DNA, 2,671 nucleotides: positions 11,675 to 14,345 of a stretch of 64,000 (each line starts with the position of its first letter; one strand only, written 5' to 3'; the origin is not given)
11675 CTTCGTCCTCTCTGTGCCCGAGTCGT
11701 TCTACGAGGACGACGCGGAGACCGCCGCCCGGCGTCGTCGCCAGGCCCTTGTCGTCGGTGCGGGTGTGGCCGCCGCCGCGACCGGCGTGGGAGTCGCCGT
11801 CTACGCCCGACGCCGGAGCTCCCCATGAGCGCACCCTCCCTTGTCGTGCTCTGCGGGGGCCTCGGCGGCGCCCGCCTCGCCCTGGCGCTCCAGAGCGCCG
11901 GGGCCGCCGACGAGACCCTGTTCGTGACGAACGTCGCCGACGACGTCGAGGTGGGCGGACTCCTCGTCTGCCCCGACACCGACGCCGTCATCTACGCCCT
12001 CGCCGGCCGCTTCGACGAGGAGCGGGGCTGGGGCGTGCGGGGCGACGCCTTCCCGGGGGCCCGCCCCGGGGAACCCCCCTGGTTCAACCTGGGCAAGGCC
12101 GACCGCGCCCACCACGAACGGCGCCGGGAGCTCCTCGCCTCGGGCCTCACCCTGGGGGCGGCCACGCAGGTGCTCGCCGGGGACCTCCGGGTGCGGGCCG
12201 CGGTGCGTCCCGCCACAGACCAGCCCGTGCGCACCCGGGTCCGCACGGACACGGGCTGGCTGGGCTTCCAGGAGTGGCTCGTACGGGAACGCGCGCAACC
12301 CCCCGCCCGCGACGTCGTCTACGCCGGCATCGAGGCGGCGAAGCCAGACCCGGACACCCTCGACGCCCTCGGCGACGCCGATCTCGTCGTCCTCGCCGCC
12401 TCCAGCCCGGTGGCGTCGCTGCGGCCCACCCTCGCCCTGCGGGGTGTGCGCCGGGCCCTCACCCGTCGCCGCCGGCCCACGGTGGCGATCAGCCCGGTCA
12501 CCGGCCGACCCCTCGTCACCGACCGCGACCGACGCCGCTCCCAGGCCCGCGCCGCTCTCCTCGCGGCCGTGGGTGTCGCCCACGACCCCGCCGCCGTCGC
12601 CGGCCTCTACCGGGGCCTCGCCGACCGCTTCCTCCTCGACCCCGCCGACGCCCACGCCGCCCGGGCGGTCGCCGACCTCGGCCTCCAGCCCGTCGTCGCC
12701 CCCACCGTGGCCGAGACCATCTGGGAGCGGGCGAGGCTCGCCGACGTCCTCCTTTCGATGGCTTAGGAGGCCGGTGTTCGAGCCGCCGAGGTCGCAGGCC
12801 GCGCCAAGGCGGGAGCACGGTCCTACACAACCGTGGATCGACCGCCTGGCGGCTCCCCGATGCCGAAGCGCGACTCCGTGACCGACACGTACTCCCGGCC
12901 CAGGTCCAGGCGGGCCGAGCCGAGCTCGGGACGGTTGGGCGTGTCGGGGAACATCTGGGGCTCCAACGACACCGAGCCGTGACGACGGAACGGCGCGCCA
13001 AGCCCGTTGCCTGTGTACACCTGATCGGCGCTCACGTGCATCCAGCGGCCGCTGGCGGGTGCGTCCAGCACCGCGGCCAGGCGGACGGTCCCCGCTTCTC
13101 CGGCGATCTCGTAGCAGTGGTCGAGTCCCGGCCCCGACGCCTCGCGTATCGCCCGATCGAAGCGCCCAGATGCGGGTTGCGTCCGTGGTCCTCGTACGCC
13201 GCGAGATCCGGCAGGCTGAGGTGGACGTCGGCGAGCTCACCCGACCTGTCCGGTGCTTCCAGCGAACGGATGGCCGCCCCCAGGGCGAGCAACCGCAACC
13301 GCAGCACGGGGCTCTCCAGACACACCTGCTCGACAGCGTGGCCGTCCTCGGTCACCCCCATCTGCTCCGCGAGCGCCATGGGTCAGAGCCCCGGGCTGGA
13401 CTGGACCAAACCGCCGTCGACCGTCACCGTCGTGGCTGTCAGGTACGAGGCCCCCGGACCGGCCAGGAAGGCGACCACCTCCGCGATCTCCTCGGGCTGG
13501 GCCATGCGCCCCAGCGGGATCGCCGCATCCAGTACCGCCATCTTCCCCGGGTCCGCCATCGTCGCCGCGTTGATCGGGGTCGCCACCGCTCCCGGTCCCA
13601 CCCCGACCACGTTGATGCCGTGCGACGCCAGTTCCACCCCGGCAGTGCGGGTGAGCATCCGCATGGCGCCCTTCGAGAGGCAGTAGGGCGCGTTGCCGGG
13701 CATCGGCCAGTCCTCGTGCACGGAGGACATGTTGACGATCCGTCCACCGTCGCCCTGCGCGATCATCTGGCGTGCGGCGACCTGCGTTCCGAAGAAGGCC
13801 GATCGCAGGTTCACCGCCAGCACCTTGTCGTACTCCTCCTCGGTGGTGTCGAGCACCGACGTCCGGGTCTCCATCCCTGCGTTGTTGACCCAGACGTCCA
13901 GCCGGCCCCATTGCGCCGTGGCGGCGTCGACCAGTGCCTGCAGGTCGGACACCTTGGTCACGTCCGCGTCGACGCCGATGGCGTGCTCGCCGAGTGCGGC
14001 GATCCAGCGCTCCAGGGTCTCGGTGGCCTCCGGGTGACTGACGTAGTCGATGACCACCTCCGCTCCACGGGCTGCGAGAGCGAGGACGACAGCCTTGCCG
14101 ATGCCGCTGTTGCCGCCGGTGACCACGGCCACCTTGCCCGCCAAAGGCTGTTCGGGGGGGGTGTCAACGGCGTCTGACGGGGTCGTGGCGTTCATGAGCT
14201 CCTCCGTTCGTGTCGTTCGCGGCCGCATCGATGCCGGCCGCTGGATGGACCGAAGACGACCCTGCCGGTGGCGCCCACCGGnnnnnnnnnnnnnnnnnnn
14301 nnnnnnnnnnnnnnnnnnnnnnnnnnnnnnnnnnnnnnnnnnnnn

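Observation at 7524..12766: Five-gene operon linking CrtI-like flavoproteins, SCP2 lipid carriers and cofD (F420 biosynthesis)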

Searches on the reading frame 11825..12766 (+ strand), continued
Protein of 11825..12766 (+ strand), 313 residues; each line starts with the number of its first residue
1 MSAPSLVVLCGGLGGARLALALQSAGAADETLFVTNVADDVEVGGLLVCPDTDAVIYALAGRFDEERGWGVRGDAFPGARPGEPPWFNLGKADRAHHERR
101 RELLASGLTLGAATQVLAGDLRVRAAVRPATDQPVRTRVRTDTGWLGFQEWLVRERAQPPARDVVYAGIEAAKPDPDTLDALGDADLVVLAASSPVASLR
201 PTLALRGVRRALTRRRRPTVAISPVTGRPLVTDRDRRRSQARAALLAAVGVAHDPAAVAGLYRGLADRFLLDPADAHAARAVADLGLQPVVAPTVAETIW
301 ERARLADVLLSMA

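Call 39: search_protein_families(library=pfam, proteins=[L036:6327-7421:+, L036:7961-9241:+, L036:9238-9990:+, L036:10915-11751:-, L036:11664-12911:+], max_evalue=0.0001)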
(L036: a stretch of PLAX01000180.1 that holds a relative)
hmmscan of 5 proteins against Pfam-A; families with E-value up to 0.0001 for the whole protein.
L036:6327-7421:+ (364 aa): 0 families

L036:7961-9241:+ (426 aa): 2 families
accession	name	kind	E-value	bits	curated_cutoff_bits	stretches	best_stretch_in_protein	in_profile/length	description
PF01983.22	CofC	-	1.5e-15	57.4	22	1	227-414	3-181/217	Guanylyl transferase CofC like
PF12804.13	NTP_transf_3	-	6.6e-08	33.3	27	1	259-354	28-124/160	MobA-like NTP transferase domain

L036:9238-9990:+ (250 aa): 1 family
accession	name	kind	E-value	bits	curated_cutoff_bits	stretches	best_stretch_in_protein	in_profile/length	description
PF01996.21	F420_ligase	-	4e-74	249.2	25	1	17-227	4-218/218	F420-0:Gamma-glutamyl ligase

L036:10915-11751:- (278 aa): 0 families

L036:11664-12911:+ (415 aa): 0 families

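Call 40: find_encoding_contigs(protein=P0012, flank=10000, max_places=1)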
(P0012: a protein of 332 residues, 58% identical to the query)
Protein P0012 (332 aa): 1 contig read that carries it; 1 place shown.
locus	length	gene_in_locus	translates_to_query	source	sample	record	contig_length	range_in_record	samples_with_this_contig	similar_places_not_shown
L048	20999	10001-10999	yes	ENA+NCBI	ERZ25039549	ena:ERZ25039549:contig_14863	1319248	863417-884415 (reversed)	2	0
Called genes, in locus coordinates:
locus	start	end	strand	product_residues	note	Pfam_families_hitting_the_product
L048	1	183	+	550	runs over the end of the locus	PF07732:Cu-oxidase_3 (faint), PF07731:Cu-oxidase_2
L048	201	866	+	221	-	-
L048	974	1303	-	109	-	-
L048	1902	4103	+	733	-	PF09371:Tex_N, PF22706:Tex_central_region, PF16921:Tex_YqgF, PF14639:YqgF (weak), PF14635:HHH_7 (weak), PF12836:HHH_3, PF17674:HHH_9, PF00575:S1, +2 more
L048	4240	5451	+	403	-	PF02770:Acyl-CoA_dh_M, PF00441:Acyl-CoA_dh_1, PF08028:Acyl-CoA_dh_2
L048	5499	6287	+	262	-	PF00881:Nitroreductase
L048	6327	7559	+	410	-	PF00108:Thiolase_N, PF00109:ketoacyl-synt (weak), PF08545:ACP_syn_III (faint), PF02803:Thiolase_C, PF22691:Thiolase_C_1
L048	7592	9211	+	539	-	PF00501:AMP-binding, PF13193:AMP-binding_C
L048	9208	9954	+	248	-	PF00440:TetR_N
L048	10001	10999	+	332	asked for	PF01933:CofD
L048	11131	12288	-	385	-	PF06032:S-Me-THD_N, PF20906:S-Me-THD_C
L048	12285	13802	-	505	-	PF05378:Hydant_A_N, PF01968:Hydantoinase_A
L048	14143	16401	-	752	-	-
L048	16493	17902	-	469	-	PF01425:Amidase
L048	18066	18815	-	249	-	PF02630:SCO1-SenC (faint)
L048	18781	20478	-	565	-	PF00115:COX1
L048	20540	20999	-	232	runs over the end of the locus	PF00116:COX2 (weak), PF00034:Cytochrom_C (weak)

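Call 44: search_solved_structures(query=L048:5499-6287:+, max_evalue=0.01)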
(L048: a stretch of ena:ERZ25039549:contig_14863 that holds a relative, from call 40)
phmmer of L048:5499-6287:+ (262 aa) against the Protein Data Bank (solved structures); distinct sequences matched with E-value up to 0.01: 13.
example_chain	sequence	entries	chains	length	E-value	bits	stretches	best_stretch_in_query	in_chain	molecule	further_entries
4dn2_A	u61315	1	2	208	9e-14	54.9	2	139-214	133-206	Nitroreductase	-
4g8s_A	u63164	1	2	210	1.1e-11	48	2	2-55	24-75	Nitroreductase family protein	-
8cqt_A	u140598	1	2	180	5.2e-11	45.8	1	128-214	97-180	Putative NADH dehydrogenase/NAD(P)H nitroreductase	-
3eof_A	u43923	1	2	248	5.9e-08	35.8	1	149-214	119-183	Putative oxidoreductase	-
3g14_A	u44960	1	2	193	2.2e-07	34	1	139-221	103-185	Nitroreductase family protein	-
1nox_A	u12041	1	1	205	1.8e-05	27.7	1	9-207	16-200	NADH OXIDASE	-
5hdj_A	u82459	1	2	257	6.2e-05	25.9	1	135-215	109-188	NfrA1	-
2r01_A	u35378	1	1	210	0.00048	23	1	137-194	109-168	Nitroreductase family protein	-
5uu6_A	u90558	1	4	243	0.0021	20.9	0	137-215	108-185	NADPH-flavin oxidoreductase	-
1bkj_A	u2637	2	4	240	0.0032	20.3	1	136-215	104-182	NADPH-FLAVIN OXIDOREDUCTASE | FLAVIN REDUCTASE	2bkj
7dp0_A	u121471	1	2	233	0.0086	18.9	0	4-190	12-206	Nitroreductase family protein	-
7dp2_A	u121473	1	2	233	0.0086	18.9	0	4-189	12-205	Nitroreductase family protein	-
7dp1_A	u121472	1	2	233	0.0093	18.8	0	4-190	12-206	Nitroreductase family protein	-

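Call 55: find_related_loci(query=A1, collection=metagenome_contigs, flank=10000)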
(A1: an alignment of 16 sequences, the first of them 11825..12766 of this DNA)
Query A1 (313 aa) in metagenome_contigs; peptide patterns used: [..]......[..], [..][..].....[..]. (x = any residue, [..] = any of these).
100 stretches matched a pattern; 50 encode a relative of the query (tblastn E <= 1e-3); 50 distinct loci.
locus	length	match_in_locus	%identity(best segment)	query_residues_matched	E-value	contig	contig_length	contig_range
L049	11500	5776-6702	55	4-312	4e-89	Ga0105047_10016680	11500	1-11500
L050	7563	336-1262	55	4-312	5e-89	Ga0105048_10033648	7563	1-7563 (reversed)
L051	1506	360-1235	57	1-293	2e-93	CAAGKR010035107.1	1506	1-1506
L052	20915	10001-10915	59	6-312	4e-86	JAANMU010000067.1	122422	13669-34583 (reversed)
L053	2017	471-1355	56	2-295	9e-87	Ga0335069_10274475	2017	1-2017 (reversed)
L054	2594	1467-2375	55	6-305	2e-82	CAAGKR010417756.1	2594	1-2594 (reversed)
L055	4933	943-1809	56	4-295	1e-79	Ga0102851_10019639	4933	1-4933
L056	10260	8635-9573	50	1-311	7e-79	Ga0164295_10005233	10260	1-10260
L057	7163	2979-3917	50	1-311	6e-79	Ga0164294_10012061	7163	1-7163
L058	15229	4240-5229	52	2-311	1e-78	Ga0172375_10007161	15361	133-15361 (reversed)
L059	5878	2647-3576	55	2-312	2e-78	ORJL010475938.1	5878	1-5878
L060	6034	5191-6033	55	5-275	1e-76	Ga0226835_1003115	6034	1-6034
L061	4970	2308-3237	54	1-311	3e-76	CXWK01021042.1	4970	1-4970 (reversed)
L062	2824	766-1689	54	5-311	3e-75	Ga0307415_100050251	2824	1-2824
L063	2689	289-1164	53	1-293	1e-74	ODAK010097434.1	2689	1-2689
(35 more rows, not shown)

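Call 94: search_protein_families(library=pfam, proteins=[L006:12493-13281:-, L006:13278-13640:-, L006:18185-18634:-, L011:4476-5951:+], max_evalue=0.5)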
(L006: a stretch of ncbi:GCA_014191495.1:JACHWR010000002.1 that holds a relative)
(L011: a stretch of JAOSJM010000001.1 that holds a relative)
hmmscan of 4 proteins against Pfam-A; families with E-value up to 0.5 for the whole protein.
L006:12493-13281:- (262 aa): 2 families
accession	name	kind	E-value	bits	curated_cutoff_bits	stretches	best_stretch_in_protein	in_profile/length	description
PF07110.17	EthD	-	0.011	17.3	22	1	160-229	4-79/96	EthD domain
PF17882.6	SBD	-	0.078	13.7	20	0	160-211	14-63/76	OAA-family lectin sugar binding domain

L006:13278-13640:- (120 aa): 0 families

L006:18185-18634:- (149 aa): 0 families

L011:4476-5951:+ (491 aa): 2 families
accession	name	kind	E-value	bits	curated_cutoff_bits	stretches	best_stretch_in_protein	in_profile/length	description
PF10131.15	PTPS_related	-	0.00088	18.3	26.4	1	24-238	102-313/621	6-pyruvoyl-tetrahydropterin synthase related domain; membrane protein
PF09586.16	YfhO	-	0.0019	17.1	28.5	1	410-452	783-825/835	Bacterial membrane protein YfhO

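Call 99: search_protein_representatives(alignment_id=A1)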
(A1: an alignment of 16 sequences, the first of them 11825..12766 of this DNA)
Query: 16 sequences, 323 profile positions. Proteins with E-value up to 0.001 (for the whole library): 5264; up to 1e-10: 3023; up to 1e-30: 767. The best 150 are listed.
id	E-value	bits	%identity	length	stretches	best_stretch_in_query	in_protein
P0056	2.1e-135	467.5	-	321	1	2-318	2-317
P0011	1.1e-125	435.5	-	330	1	4-313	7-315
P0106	3.2e-122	424.2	-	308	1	18-319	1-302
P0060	1.6e-120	418.6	-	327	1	2-311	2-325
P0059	6.6e-120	416.6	-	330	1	3-314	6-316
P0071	4.1e-119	414.0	-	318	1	4-313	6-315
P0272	6.5e-115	400.1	-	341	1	3-312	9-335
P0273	1.4e-93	330.1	-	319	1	3-303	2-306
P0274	3.0e-91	322.4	-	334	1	3-312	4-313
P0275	9.1e-88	310.9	-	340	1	3-318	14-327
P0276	1.6e-87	310.1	-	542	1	4-317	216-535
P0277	1.8e-85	303.4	-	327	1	4-282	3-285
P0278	4.9e-82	292.1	-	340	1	3-319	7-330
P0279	5.8e-81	288.6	-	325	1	3-312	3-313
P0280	9.6e-81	287.9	-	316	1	4-312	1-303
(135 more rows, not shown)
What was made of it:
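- The next falls to 330 bits or below, out of 767 family clusters (call 99).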

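Call 106: find_encoding_contigs(protein=P0088, flank=10000, max_places=1)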
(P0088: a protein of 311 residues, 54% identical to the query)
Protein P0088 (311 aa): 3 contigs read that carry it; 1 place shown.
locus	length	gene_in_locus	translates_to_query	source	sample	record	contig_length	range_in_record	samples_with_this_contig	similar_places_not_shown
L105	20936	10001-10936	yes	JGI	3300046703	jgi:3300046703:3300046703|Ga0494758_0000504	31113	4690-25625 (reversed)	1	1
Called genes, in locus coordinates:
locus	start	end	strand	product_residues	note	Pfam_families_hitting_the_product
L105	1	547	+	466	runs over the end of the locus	PF01547:SBP_bac_1, PF13416:SBP_bac_8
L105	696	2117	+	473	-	PF01547:SBP_bac_1, PF13416:SBP_bac_8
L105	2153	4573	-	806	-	PF03706:LPG_synthase_TM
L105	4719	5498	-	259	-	-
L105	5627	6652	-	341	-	PF00487:FA_desaturase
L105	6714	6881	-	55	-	-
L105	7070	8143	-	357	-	PF09752:ABHD18 (faint)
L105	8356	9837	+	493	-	PF03007:WS_DGAT_cat, PF06974:WS_DGAT_C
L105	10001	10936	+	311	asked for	PF01933:CofD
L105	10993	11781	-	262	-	PF00881:Nitroreductase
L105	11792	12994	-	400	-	PF02771:Acyl-CoA_dh_N (weak), PF02770:Acyl-CoA_dh_M, PF00441:Acyl-CoA_dh_1, PF08028:Acyl-CoA_dh_2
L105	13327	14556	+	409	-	PF00108:Thiolase_N, PF00109:ketoacyl-synt, PF02803:Thiolase_C, PF22691:Thiolase_C_1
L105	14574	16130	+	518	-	PF00501:AMP-binding, PF13193:AMP-binding_C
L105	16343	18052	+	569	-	PF00890:FAD_binding_2 (faint), PF01266:DAO, PF01946:Thi4 (faint), PF13450:NAD_binding_8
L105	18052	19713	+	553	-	PF01946:Thi4, PF00890:FAD_binding_2, PF01266:DAO, PF01494:FAD_binding_3, PF01593:Amino_oxidase, PF07992:Pyr_redox_2 (faint), PF12831:FAD_oxidored, PF13450:NAD_binding_8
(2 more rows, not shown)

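Call 107: search_protein_families(library=ncbifam, proteins=[L058:4228-5235:+, L020:10001-11077:+, L023:10001-10981:+, P0088, P0056, P0106, P0018, P0038], max_evalue=1e-10)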
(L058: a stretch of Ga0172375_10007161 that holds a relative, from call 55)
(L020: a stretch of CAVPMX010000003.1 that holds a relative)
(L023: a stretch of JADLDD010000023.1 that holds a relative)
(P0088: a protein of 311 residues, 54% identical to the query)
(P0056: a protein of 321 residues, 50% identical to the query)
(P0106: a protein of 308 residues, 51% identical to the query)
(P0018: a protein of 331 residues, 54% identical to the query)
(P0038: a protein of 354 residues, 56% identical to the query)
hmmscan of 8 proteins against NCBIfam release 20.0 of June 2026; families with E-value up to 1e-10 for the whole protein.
L058:4228-5235:+ (335 aa): 1 family
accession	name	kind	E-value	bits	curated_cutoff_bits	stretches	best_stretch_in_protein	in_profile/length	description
TIGR01819.1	F420_cofD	equivalog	7.2e-67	225.5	257.45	1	10-218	2-219/301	2-phospho-L-lactate transferase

L020:10001-11077:+ (358 aa): 1 family
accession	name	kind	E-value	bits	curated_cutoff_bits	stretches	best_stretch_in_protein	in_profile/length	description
TIGR01819.1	F420_cofD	equivalog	7.5e-61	205.7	257.45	1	3-328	1-279/301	2-phospho-L-lactate transferase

L023:10001-10981:+ (326 aa): 1 family
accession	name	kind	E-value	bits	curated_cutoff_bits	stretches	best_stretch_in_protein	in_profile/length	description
TIGR01819.1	F420_cofD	equivalog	4.6e-54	183.5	257.45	1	2-290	1-279/301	2-phospho-L-lactate transferase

P0088 (311 aa): 1 family
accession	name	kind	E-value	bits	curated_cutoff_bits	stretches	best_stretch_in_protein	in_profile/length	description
TIGR01819.1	F420_cofD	equivalog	1.6e-59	201.3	257.45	1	7-307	2-298/301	2-phospho-L-lactate transferase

P0056 (321 aa): 1 family
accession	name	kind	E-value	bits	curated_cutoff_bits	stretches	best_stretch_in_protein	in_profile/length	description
TIGR01819.1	F420_cofD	equivalog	2e-60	204.4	257.45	1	6-305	1-295/301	2-phospho-L-lactate transferase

P0106 (308 aa): 1 family
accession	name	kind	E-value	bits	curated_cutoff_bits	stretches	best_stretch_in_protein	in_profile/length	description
TIGR01819.1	F420_cofD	equivalog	3.8e-50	170.6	257.45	1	11-281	23-287/301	2-phospho-L-lactate transferase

P0018 (331 aa): 1 family
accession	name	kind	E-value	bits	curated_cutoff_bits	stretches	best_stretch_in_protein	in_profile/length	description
TIGR01819.1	F420_cofD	equivalog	6.6e-69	232.2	257.45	1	11-291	1-280/301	2-phospho-L-lactate transferase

P0038 (354 aa): 1 family
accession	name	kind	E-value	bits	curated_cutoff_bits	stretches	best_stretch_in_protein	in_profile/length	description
TIGR01819.1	F420_cofD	equivalog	1.2e-51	175.5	257.45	1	30-256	1-235/301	2-phospho-L-lactate transferase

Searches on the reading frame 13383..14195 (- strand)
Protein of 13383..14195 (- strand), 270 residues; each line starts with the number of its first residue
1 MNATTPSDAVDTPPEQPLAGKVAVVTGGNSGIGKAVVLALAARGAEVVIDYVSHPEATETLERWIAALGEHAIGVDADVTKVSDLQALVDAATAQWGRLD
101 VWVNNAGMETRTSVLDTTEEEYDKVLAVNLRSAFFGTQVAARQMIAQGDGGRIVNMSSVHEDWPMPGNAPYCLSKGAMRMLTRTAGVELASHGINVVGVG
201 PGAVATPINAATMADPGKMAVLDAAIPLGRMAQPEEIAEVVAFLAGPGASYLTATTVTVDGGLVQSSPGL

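Call 94: search_protein_families(library=pfam, proteins=[window:13383-14195:-], max_evalue=0.5)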
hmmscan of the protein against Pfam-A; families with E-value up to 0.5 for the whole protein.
window:13383-14195:- (270 aa): 6 families
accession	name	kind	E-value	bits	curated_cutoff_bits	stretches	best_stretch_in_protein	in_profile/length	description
PF13561.12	adh_short_C2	-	1.8e-60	204.9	27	1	29-263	5-235/236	Enoyl-(Acyl carrier protein) reductase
PF00106.31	adh_short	-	1.5e-52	178.4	26.6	1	21-214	1-192/195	short chain dehydrogenase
PF08659.16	KR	-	1.3e-10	41.9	22.6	1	24-175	4-153/180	KR domain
PF01370.27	Epimerase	-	0.0054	16.6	20.9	1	24-91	2-62/240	NAD dependent epimerase/dehydratase family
PF02882.25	THF_DHG_CYH_C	-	0.018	14.8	27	0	17-50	33-66/160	Tetrahydrofolate dehydrogenase/cyclohydrolase, NAD(P)-binding domain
PF00670.27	AdoHcyase_NAD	-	0.36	11.4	27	0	17-52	20-54/162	S-adenosyl-L-homocysteine hydrolase, NAD binding domain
